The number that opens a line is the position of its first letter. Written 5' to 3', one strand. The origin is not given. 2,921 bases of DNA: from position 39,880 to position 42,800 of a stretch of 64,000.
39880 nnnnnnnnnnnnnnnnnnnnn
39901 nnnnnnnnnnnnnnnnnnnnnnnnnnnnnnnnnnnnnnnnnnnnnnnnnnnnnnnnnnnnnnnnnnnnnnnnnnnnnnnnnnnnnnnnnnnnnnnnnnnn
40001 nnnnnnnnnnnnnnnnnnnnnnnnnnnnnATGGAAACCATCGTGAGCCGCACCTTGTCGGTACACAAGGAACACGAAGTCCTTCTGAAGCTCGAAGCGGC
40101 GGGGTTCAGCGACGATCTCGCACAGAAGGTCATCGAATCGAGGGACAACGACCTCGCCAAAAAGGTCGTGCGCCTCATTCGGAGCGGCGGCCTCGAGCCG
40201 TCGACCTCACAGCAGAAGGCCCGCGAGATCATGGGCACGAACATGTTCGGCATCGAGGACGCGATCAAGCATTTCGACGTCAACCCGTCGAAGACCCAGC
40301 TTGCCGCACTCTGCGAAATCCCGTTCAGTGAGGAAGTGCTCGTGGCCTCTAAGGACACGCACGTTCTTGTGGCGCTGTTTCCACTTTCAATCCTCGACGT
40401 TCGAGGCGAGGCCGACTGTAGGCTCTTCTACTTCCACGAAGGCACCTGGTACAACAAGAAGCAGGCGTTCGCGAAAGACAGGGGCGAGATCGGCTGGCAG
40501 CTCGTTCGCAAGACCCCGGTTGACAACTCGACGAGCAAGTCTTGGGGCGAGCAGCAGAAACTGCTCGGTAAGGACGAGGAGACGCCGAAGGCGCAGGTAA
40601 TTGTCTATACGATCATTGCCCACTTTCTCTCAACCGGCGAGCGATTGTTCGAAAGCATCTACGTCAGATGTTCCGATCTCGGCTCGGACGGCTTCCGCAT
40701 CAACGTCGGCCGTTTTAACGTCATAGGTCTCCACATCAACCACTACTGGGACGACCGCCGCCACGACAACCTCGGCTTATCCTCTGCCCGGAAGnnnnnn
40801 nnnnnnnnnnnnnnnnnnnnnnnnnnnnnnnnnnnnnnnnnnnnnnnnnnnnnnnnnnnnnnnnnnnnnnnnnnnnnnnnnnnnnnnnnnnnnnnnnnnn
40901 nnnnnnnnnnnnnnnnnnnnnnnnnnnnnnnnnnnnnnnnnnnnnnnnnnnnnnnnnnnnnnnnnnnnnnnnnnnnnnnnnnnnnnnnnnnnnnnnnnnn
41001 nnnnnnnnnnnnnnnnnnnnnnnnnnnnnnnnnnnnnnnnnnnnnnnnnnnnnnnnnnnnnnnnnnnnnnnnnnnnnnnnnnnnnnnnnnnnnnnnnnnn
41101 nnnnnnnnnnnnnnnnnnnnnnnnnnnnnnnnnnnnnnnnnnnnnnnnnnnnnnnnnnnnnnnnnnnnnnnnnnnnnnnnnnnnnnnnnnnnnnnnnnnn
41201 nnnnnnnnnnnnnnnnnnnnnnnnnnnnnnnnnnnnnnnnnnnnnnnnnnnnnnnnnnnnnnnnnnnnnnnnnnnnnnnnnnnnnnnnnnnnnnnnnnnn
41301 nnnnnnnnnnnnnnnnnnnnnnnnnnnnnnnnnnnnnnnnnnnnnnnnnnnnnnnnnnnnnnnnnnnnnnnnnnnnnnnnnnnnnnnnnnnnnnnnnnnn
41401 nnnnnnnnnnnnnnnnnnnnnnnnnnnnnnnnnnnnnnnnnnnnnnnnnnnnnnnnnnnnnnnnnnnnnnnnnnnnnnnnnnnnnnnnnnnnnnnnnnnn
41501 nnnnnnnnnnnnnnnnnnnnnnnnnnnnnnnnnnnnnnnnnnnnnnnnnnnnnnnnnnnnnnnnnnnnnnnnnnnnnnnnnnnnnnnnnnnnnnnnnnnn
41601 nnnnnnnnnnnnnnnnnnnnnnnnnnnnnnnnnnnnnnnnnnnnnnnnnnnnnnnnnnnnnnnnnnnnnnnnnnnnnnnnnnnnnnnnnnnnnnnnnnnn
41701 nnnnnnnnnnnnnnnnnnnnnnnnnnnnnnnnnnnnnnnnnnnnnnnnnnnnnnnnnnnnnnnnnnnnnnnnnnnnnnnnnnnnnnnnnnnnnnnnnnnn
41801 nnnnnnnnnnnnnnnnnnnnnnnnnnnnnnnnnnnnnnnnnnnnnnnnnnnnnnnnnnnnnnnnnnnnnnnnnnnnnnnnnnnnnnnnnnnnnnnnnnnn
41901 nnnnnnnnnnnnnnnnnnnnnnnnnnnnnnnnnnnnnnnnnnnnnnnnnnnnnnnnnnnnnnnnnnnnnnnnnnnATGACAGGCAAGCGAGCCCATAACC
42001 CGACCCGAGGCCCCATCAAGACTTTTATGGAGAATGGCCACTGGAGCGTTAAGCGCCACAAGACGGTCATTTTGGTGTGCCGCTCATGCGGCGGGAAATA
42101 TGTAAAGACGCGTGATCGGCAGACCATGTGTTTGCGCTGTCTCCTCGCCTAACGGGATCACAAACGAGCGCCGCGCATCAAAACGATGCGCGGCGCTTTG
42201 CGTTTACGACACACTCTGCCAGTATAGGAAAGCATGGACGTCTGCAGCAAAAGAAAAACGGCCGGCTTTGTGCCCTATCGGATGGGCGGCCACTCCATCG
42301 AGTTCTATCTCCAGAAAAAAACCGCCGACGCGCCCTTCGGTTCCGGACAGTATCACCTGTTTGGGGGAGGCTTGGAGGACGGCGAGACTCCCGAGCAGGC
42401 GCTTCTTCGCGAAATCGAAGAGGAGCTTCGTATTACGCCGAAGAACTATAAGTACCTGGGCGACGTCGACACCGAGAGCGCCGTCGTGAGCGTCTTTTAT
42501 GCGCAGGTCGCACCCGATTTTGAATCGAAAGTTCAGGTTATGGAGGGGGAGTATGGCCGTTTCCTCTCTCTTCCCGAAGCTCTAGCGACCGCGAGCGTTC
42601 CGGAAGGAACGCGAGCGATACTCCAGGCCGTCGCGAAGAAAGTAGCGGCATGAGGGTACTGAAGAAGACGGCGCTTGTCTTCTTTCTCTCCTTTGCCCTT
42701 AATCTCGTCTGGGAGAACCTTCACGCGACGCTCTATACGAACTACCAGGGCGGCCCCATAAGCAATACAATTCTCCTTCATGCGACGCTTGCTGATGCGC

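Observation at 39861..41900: Tandemly duplicated promoter / hairpin-leader / gene / terminator cassette in which the non-coding parts are more conserved than the coding sequence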

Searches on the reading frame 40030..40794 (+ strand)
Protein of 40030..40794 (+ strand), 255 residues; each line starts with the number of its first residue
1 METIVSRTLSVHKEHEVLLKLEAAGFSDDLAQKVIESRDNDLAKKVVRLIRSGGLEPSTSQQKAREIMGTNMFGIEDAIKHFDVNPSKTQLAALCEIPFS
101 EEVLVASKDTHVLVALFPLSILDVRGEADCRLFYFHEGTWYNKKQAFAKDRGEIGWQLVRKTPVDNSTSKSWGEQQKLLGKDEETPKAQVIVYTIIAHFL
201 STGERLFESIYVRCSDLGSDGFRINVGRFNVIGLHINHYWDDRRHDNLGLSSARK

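Call 9: search_protein_families(library=pfam, proteins=[window:40030-40794:+], max_evalue=1)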
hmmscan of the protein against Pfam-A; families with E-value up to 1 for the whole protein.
window:40030-40794:+ (255 aa): 1 family
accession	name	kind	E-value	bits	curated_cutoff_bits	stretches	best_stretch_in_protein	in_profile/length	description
PF09366.15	DUF1997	-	0.014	15.9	27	1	196-237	2-45/153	Protein of unknown function (DUF1997)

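Call 12: find_homologous_proteins(query=A1, max_evalue=0.001)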
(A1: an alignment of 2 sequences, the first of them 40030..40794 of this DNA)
Query A1 (2 sequences) (255 aa, profile of the alignment): 1153 proteins with E <= 0.001 among 5122 candidates; the best 120 are listed.
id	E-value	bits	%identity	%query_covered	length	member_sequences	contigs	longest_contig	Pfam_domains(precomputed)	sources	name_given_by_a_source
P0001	1.1e-149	515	41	75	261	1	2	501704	-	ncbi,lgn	-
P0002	4.1e-141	487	100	100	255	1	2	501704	-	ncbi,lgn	-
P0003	3.2e-128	445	40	75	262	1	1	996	-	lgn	-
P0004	6.5e-125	434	40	75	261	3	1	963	-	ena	-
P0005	3.2e-124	432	38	75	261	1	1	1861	-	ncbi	-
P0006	1.4e-114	400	39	75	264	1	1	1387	-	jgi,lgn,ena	-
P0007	6.7e-113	395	36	75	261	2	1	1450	-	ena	-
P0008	9.2e-113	394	40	75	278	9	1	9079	-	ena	-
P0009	2.9e-106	373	38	75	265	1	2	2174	-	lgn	-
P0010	4.4e-106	372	71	100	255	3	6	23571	-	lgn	-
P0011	1.7e-104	367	72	100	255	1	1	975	-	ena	-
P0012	3.4e-104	366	71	100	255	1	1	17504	-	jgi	jgi:hypothetical protein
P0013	4.6e-104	366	72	100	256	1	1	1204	-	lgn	-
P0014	1.1e-103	364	73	100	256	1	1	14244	-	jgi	jgi:hypothetical protein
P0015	1.8e-103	364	72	100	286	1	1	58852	-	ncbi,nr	ncbi:MAG: hypothetical protein KGH56_00785 [Patescibacteria group bacterium]|nr:hypothetical protein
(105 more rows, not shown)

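Call 15: find_related_loci(query=A2, collection=genome_contigs, flank=4000)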
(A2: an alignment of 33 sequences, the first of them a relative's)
Query A2 (255 aa) in genome_contigs; peptide patterns used: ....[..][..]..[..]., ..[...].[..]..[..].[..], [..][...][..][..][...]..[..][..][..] (x = any residue, [..] = any of these).
259 stretches matched a pattern; 157 encode a relative of the query (tblastn E <= 1e-3); the best 80 are kept; 79 distinct loci.
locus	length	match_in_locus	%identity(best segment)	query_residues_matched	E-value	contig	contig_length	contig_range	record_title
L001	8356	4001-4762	72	1-255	3e-123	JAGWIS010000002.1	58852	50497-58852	MAG: Patescibacteria group bacterium isolate REEB12 contig-150_497, whole genome shotgun sequence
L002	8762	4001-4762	69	1-255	2e-121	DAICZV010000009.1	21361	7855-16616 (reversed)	MAG TPA_asm: bacterium isolate clean1825 NODE_9_length_21361_cov_4.567516, whole genome shotgun sequence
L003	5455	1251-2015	70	1-255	3e-120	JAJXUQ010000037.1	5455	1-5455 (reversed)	MAG: bacterium isolate BP5.bin105 NODE_29840_length_5455_cov_1.392267, whole genome shotgun sequence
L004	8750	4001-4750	70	5-255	8e-117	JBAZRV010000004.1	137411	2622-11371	MAG: Patescibacteria group bacterium isolate SO_2017_GW1_156 NODE_904_length_137411_cov_3.265668_OW334_2017, whole genom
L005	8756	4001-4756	68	2-255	2e-115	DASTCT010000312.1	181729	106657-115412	MAG TPA_asm: Candidatus Angelobacter sp. isolate SMAG_U800 k141_1457028, whole genome shotgun sequence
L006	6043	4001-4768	68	1-255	9e-115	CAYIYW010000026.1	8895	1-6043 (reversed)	MAG TPA_asm: uncultured Candidatus Saccharibacteria bacterium isolate ERP119705_co9_37 genome assembly, contig: NODE_112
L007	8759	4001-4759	68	1-255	5e-114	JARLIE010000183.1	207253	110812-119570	MAG: Candidatus Paceibacterota bacterium isolate MAG_CO249 MetaCoAG_Bin_249_Oxic_k141_1443204, whole genome shotgun sequ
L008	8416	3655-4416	65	1-255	1e-113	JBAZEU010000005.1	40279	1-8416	MAG: Candidatus Paceibacterota bacterium isolate SO_2017_LW3_133 NODE_2268_length_40279_cov_3.304617_LW162_2017, whole g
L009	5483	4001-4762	66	1-255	2e-113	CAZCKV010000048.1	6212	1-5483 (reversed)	MAG TPA_asm: uncultured Gammaproteobacteria bacterium isolate SRP178699_co1_504 genome assembly, contig: NODE_18444_leng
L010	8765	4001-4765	68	1-255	5e-113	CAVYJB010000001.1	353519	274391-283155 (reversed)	MAG: uncultured bacterium isolate MFD01476.bin.1.98 genome assembly, contig: contig_23397, whole genome shotgun sequence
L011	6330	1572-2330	66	1-255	7e-113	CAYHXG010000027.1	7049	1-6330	MAG TPA_asm: uncultured Candidatus Saccharibacteria bacterium isolate ERP119705_co17_271 genome assembly, contig: NODE_1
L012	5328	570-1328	66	1-255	2e-112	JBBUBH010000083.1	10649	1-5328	MAG: Patescibacteria group bacterium isolate H52-bin061_1 H52_bin061_1_000000000083, whole genome shotgun sequence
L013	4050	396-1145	66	3-255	1e-113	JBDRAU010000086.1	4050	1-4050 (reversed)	MAG: bacterium isolate MEGAHIT-group-1.1015 k141_7909901, whole genome shotgun sequence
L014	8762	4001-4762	64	1-255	7e-112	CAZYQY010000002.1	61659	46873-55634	MAG TPA_asm: uncultured Candidatus Saccharibacteria bacterium isolate binchicken_co100_35 genome assembly, contig: NODE_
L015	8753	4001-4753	67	3-255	6e-112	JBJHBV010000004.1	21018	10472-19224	MAG: Candidatus Vogelbacteria bacterium isolate SF2967_J5348.metabat2_refined.078 NODE_2426_length_21018_cov_1.266335, w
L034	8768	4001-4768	64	1-255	8e-104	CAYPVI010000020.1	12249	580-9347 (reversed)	MAG TPA_asm: uncultured Candidatus Saccharibacteria bacterium isolate binchicken_co100_411 genome assembly, contig: NODE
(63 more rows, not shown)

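Call 22: predict_structure(alignment_id=A2)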
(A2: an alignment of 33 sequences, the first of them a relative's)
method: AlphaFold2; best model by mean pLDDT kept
length: 255 residues; sequences in the alignment: 33
mean_pLDDT: 82.2   pTM: 0.77
mean pLDDT of the five models: 82.2, 74.3, 71.0, 67.0, 63.5
residues with pLDDT >= 90: 118; 70-90: 73; 50-70: 53; < 50: 11
segments of 3 or more residues with pLDDT < 50: 1-11
pLDDT, mean of each block of 10 residues (from residue 1): 35 59 66 69 64 76 96 91 85 93 96 95 84 71 74 94 90 91 93 95 93 89 90 83 77 87
secondary structure, 60 per line:
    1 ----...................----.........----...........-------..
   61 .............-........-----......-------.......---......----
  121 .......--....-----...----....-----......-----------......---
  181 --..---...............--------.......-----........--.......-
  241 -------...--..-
elements in order: H5-23 H28-36 H41-51 H59-71 H75-82 H88-93 H101-107 E111-116 H121-127 H146-149 E155-160 H172-177 H188-202 E211-217 E223-230 E233-239 E248-250

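Call 27: fold_search(model_id=the predicted structure, library=pdb)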
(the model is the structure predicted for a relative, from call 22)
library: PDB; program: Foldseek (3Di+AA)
matches with E <= 10: 68; with E <= 0.001: 0
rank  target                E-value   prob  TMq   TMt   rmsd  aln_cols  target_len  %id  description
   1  8oks_B                1.1e-01  0.97  0.29  0.61   4.2       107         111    7  Crystal structure of Bdellovibrio bacteriovorus Bd2740 C-terminal domain (released 2023-10-25)
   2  6qki_C                1.9e-01  0.25  0.19  0.13  14.3       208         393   10  Native structure of EgtB from Chloracidobacterium thermophilum, a type II sulfoxide synthase (released 2019-03-27)
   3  6qki_B                2.1e-01  0.25  0.19  0.13  14.0       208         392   10  Native structure of EgtB from Chloracidobacterium thermophilum, a type II sulfoxide synthase (released 2019-03-27)
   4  6qki_D                2.1e-01  0.23  0.19  0.13  14.3       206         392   10  Native structure of EgtB from Chloracidobacterium thermophilum, a type II sulfoxide synthase (released 2019-03-27)
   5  6qki_A                2.5e-01  0.10  0.24  0.16  20.8       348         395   10  Native structure of EgtB from Chloracidobacterium thermophilum, a type II sulfoxide synthase (released 2019-03-27)
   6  6o6l_A                2.7e-01  0.21  0.20  0.13  14.4       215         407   10  The Structure of EgtB(Cabther) in complex with Hercynine (released 2019-07-31)
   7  8oks_A                2.8e-01  0.85  0.29  0.60   4.0       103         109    8  Crystal structure of Bdellovibrio bacteriovorus Bd2740 C-terminal domain (released 2023-10-25)
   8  6o6m_D                4.1e-01  0.12  0.17  0.12  14.6       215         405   11  The Structure of EgtB (Cabther) (released 2019-07-31)
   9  1y4j_A                4.6e-01  0.44  0.15  0.14   3.4        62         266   18  Crystal structure of the paralogue of the human formylglycine generating enzyme (released 2005-02-08)
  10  6qkj_B                4.9e-01  0.14  0.19  0.12  14.5       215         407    9  EgtB from Chloracidobacterium thermophilum, a type II sulfoxide synthase in complex with N,N,N-trimethyl-histidine (released 2019-03-27)
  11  6muj_D                5.2e-01  0.33  0.15  0.13   4.7        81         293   17  Formylglycine generating enzyme bound to copper (released 2019-02-27)
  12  6o6m_C                5.2e-01  0.14  0.19  0.13  14.3       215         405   10  The Structure of EgtB (Cabther) (released 2019-07-31)
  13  6qkj_A                5.5e-01  0.13  0.18  0.12  14.2       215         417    9  EgtB from Chloracidobacterium thermophilum, a type II sulfoxide synthase in complex with N,N,N-trimethyl-histidine (released 2019-03-27)
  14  6o6l_D                7.0e-01  0.09  0.17  0.12  14.9       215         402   11  The Structure of EgtB(Cabther) in complex with Hercynine (released 2019-07-31)
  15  8k5j                  7.5e-01  0.33  0.26  0.17  12.6       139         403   12  The structure of SenA in complex with N,N,N-trimethyl-histidine (released 2023-12-06)
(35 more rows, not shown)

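Call 47: search_protein_families(library=pfam, proteins=[L034:5658-6704:+, L034:5306-5653:-, P0002, P0001], max_evalue=0.01)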
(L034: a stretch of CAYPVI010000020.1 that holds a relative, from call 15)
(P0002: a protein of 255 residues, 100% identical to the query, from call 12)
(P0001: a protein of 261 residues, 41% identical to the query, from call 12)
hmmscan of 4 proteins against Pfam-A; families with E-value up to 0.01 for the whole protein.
L034:5658-6704:+ (349 aa): 1 family
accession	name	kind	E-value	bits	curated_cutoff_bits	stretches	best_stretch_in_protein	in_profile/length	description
PF00078.32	RVT_1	-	1.7e-22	80.6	29.6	1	71-279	8-204/205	Reverse transcriptase (RNA-dependent DNA polymerase)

L034:5306-5653:- (116 aa): 2 families
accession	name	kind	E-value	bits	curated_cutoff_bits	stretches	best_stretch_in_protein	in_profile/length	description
PF22296.2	bAvd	-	7.1e-15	55.9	40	1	8-112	3-106/107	bAvd-like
PF05635.17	23S_rRNA_IVP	-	9.7e-05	23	33.8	1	7-107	4-105/106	23S rRNA-intervening sequence protein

P0002 (255 aa): 0 families

P0001 (261 aa): 0 families

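Call 50: find_encoding_contigs(protein=P0002, flank=10000, max_places=3)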
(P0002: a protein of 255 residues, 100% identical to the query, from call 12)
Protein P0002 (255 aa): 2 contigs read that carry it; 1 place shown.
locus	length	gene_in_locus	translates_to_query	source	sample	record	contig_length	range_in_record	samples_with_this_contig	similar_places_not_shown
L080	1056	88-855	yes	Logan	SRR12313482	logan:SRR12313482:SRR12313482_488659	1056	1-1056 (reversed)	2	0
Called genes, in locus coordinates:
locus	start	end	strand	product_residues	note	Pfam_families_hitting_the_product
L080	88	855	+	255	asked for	-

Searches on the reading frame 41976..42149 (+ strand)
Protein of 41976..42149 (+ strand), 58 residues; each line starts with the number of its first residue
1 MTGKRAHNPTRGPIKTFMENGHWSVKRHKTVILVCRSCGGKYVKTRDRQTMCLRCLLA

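Call 9: search_protein_families(library=pfam, proteins=[window:41976-42149:+], max_evalue=1)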
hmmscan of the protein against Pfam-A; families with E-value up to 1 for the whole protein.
window:41976-42149:+ (58 aa): 2 families
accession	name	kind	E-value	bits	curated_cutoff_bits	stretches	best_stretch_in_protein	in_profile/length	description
PF17283.8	Zn_ribbon_SprT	-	0.049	14.1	28.1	1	24-45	19-37/38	SprT-like zinc ribbon domain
PF23475.1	zf-Tbcl_FmdE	-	0.26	11.2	23.2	1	26-42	1-17/35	FmdE treble clef zinc finger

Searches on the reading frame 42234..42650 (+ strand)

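Call 9: search_protein_families(library=pfam, proteins=[window:42234-42650:+], max_evalue=1)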
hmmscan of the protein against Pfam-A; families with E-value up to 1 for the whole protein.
window:42234-42650:+ (139 aa): 3 families
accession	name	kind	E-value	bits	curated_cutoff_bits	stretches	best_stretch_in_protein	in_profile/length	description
PF00293.34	NUDIX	-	4.4e-14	53.1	21.1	1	7-116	3-118/134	NUDIX domain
PF22327.2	Nudt16-like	-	0.17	12.3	27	1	43-87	37-89/161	U8 snoRNA-decapping enzyme-like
PF14815.12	NUDIX_4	-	0.2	11.9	35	1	38-131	25-112/113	NUDIX domain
